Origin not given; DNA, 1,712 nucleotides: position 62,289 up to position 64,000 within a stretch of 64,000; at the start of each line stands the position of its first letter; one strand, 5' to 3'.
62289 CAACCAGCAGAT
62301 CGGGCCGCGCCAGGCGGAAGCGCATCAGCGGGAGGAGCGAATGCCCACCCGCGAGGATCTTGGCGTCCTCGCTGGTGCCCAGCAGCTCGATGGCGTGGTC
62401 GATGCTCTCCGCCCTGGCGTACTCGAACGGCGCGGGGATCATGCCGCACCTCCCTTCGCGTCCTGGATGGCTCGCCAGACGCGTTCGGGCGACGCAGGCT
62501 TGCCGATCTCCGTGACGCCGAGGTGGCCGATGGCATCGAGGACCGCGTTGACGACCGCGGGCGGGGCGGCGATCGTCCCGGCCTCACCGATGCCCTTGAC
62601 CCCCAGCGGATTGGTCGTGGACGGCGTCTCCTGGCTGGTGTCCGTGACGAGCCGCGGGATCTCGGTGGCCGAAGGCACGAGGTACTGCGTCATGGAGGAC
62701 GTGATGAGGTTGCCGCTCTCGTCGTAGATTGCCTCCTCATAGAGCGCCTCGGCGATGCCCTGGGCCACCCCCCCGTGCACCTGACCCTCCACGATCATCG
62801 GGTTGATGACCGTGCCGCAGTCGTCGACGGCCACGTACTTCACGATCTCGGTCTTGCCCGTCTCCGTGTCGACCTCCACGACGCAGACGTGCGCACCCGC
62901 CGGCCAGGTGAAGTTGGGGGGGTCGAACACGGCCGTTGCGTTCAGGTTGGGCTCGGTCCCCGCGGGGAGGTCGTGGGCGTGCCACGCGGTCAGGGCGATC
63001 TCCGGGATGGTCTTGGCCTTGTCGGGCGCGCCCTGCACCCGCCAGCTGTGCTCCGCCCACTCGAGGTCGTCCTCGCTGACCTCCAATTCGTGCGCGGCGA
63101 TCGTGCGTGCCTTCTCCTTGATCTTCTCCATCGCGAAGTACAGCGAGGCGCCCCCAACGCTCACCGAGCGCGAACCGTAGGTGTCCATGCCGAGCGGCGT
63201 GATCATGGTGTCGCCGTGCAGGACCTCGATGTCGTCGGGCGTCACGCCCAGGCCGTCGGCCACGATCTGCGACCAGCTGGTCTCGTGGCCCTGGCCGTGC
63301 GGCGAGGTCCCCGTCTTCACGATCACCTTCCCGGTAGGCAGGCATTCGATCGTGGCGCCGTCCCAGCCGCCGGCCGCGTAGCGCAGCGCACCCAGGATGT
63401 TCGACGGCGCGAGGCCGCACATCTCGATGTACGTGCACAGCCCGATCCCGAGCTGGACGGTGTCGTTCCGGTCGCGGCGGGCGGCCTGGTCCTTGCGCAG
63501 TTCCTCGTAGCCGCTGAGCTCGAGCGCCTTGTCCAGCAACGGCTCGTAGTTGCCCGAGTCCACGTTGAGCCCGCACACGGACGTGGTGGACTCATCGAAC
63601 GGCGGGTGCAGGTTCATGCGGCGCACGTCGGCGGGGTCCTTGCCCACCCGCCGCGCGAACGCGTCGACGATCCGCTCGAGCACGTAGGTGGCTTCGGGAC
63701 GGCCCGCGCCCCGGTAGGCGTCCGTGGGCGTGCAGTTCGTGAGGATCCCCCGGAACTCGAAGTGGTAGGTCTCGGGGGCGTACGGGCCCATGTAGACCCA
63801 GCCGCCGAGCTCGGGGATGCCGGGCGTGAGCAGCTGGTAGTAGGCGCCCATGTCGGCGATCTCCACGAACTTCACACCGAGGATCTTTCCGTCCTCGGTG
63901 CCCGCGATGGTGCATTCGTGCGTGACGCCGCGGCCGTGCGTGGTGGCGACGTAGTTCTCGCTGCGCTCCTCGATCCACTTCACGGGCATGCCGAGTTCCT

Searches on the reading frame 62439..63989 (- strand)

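Call 67: search_protein_families(library=pfam, proteins=[window:62439-63989:-], max_evalue=0.00001)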
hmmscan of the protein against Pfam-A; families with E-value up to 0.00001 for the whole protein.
window:62439-63989:- (516 aa): 2 families
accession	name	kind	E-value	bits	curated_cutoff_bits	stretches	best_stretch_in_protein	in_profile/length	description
PF20256.3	MoCoBD_2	-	1.9e-88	297.1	27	1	154-445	1-283/283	Molybdopterin cofactor-binding domain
PF02738.23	MoCoBD_1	-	2.1e-33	115.9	27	1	2-127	120-244/244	Molybdopterin cofactor-binding domain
